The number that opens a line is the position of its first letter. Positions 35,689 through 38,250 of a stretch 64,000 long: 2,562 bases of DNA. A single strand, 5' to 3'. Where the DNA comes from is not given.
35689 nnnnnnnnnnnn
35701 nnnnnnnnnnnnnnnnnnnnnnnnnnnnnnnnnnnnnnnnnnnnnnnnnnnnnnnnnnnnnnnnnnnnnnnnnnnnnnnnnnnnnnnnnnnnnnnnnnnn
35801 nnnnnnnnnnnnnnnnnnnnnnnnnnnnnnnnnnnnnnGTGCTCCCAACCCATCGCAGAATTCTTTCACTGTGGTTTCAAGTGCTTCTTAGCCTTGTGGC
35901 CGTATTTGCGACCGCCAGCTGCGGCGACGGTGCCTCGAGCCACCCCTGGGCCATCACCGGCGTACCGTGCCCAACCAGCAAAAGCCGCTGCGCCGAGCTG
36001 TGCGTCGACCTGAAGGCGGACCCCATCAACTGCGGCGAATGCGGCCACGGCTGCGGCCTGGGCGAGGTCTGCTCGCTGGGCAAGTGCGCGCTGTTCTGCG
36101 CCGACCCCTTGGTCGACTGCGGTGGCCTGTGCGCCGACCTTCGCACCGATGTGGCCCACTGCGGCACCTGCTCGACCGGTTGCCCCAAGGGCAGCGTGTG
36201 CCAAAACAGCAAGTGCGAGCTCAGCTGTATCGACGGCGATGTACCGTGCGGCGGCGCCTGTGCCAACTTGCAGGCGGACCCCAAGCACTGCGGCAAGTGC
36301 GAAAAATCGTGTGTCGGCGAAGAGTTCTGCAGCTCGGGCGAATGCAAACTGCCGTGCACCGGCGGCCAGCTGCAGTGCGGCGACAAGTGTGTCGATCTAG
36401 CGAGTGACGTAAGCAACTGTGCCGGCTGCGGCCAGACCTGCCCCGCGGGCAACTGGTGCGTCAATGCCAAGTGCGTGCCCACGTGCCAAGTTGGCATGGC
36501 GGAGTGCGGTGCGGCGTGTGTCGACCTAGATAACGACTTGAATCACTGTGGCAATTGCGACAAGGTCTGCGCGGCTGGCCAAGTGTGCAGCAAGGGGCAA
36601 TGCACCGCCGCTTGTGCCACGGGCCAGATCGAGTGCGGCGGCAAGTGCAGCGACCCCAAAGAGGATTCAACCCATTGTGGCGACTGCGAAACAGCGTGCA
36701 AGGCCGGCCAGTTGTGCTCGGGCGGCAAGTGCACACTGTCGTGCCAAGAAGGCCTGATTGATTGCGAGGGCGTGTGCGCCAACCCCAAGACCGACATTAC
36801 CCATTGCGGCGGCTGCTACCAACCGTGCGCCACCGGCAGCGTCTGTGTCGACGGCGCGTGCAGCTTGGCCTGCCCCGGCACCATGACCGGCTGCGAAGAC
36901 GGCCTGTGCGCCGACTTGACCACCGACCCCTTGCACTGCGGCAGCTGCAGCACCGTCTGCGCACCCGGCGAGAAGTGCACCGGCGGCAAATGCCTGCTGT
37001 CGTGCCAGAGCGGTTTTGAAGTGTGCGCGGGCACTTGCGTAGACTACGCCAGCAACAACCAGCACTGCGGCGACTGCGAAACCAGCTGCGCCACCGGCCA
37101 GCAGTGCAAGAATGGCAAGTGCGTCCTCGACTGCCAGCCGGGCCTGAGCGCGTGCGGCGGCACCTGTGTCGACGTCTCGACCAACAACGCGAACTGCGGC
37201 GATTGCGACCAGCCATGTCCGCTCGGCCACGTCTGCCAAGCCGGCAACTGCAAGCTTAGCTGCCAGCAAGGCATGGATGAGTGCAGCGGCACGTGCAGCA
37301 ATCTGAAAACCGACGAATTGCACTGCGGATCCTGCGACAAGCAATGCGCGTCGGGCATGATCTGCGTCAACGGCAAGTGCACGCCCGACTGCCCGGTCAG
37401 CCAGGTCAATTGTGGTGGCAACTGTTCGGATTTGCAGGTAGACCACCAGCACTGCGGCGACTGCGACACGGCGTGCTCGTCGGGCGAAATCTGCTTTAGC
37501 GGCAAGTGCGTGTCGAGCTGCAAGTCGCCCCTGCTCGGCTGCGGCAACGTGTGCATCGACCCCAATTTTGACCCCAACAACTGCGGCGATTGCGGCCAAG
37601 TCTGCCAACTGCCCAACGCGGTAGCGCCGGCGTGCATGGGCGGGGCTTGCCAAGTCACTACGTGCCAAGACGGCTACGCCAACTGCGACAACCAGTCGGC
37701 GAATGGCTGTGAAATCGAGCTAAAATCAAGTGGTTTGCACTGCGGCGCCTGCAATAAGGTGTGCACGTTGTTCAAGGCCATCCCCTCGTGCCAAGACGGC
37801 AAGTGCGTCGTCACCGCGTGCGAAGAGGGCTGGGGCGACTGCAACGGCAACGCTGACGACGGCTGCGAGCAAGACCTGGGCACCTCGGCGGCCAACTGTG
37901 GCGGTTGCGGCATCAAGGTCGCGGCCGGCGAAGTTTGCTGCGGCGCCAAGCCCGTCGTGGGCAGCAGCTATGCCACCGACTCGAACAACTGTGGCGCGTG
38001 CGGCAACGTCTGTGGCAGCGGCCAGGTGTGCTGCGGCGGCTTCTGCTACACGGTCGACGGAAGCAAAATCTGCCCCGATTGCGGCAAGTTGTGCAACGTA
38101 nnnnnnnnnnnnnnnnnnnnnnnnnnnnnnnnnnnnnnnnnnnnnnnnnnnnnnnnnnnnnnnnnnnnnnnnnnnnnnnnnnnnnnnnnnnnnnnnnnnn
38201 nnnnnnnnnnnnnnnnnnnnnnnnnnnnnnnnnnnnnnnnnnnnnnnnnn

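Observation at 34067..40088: B12-radical-SAM gene followed by a 1228-aa lipoprotein with about twelve 8-Cys repeats and a C-terminal beta-propeller, plus a trailing small lipoprotein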

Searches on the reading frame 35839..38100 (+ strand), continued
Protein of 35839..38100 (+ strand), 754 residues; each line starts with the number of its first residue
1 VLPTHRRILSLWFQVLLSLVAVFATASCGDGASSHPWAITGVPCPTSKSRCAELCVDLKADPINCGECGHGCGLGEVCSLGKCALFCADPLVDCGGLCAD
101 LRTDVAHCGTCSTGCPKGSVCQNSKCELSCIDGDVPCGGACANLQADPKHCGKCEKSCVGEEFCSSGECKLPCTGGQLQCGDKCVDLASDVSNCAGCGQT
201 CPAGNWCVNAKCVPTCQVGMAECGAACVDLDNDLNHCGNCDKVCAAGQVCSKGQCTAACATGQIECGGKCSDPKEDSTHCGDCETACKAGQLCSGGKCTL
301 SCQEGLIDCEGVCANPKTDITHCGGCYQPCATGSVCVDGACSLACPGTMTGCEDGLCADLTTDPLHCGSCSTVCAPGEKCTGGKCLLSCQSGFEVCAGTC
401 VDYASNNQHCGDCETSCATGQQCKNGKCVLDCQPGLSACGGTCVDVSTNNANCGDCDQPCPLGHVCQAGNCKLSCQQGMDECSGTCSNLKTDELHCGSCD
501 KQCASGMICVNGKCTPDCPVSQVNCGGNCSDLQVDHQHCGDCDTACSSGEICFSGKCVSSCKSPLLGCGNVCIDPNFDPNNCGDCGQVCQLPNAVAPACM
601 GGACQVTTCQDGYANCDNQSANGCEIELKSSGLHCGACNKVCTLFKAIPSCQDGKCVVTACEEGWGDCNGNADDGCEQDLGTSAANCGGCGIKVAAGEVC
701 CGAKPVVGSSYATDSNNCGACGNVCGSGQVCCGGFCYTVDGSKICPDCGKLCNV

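Call 89: find_encoding_contigs(protein=P0206, flank=8000, max_places=3)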
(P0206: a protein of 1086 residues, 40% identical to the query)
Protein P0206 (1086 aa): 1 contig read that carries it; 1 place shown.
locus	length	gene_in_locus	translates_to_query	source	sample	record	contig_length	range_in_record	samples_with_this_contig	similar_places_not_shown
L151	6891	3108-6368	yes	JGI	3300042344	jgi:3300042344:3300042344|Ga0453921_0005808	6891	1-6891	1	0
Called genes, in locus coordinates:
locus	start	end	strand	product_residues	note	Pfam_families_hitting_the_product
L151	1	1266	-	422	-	?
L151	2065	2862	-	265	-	PF00990:GGDEF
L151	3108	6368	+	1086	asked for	PF04885:Stig1 (weak)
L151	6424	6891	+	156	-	?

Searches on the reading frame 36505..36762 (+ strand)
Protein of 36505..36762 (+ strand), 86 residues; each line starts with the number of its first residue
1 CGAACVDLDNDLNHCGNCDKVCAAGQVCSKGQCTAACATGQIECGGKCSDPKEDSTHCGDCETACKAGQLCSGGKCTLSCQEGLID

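Call 73: predict_structure(alignment_id=A6)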
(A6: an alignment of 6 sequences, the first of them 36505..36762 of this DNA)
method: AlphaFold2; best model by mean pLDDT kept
length: 86 residues; sequences in the alignment: 6
mean_pLDDT: 87.0   pTM: 0.57
mean pLDDT of the five models: 87.0, 85.2, 84.6, 84.5, 83.8
residues with pLDDT >= 90: 47; 70-90: 32; 50-70: 7; < 50: 0
segments of 3 or more residues with pLDDT < 50: none
pLDDT, mean of each block of 10 residues (from residue 1): 86 92 90 88 87 93 91 87 55
secondary structure, 60 per line:
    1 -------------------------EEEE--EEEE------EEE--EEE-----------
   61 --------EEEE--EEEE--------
elements in order: E26-29 E32-35 E42-44 E47-49 E69-72 E75-78
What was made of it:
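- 35989..37539 (+): Twelve in-register Stig1/MXAN_6577-type units of 43 aa (one of 44), each with 8 Cys. This is the predicted disulfide-stapled stalk. AF2 model of two units has pLDDT 87 and is a beta-hairpin ladder (call 73).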

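Call 76: fold_search(model_id=the predicted structure, library=pdb)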
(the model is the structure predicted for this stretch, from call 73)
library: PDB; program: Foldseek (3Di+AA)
matches with E <= 10: 86; with E <= 0.001: 0
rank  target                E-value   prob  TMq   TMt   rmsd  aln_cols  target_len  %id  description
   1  4yn0_A                7.4e-01  0.06  0.21  0.14  12.2       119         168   15  Crystal structure of APP E2 domain in complex with DR6 CRD domain (released 2015-04-15)
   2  3urf_Z                1.0e+00  0.06  0.23  0.16   9.4        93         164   15  Human RANKL/OPG complex (released 2012-07-11)
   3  3qo4                  1.1e+00  0.04  0.20  0.13  13.1       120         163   12  The Crystal Structure of Death Receptor 6 (released 2011-05-18)
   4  8oz3_C                1.4e+00  0.06  0.20  0.15   8.2        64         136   20  Crystal structure of scFv ATOR 1017 bound to human 4-1BB (released 2024-03-13)
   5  4e4d_R                1.4e+00  0.03  0.21  0.15   9.3        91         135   14  Crystal structure of mouse RANKL-OPG complex (released 2012-10-24)
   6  6gap_C                1.5e+00  0.07  0.22  0.11   9.3        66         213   11  Crystal structure of the T3D reovirus sigma1 coiled coil tail and body (released 2018-04-25)
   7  4kgq_D                1.5e+00  0.06  0.24  0.17   7.3        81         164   16  Crystal structure of a human light loop mutant in complex with dcr3 (released 2013-07-10)
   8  3k6s_B                1.5e+00  0.04  0.21  0.06   9.5        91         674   20  Structure of integrin alphaXbeta2 ectodomain (released 2010-01-12)
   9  4kgq_C                1.7e+00  0.05  0.24  0.17   7.3        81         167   16  Crystal structure of a human light loop mutant in complex with dcr3 (released 2013-07-10)
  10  4kgg_C                1.7e+00  0.03  0.21  0.16   7.8        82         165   17  Crystal structure of light mutant2 and dcr3 complex (released 2013-08-07)
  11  6pol_B                1.9e+00  0.04  0.19  0.14   9.4        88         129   20  Crystal structure of the human NELL1 EGF1-3-Robo3 FN1 complex (released 2020-05-06)
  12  4j6g_C                1.9e+00  0.04  0.21  0.16   7.8        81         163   17  CRYSTAL STRUCTURE OF LIGHT AND DcR3 COMPLEX (released 2013-03-13)
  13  7kp7_F                1.9e+00  0.02  0.18  0.12  13.0       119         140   13  asymmetric mTNF-alpha hTNFR1 complex (released 2021-01-13)
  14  8d3c_A                2.0e+00  0.06  0.26  0.03   9.0        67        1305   21  VWF tubule derived from monomeric D1-A1 (released 2022-07-06)
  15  2m74_MODEL_1_A        2.0e+00  0.04  0.22  0.18   7.8        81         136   23  1H, 13C and 15N assignments of the four N-terminal domains of human fibrillin-1 (released 2013-09-25)
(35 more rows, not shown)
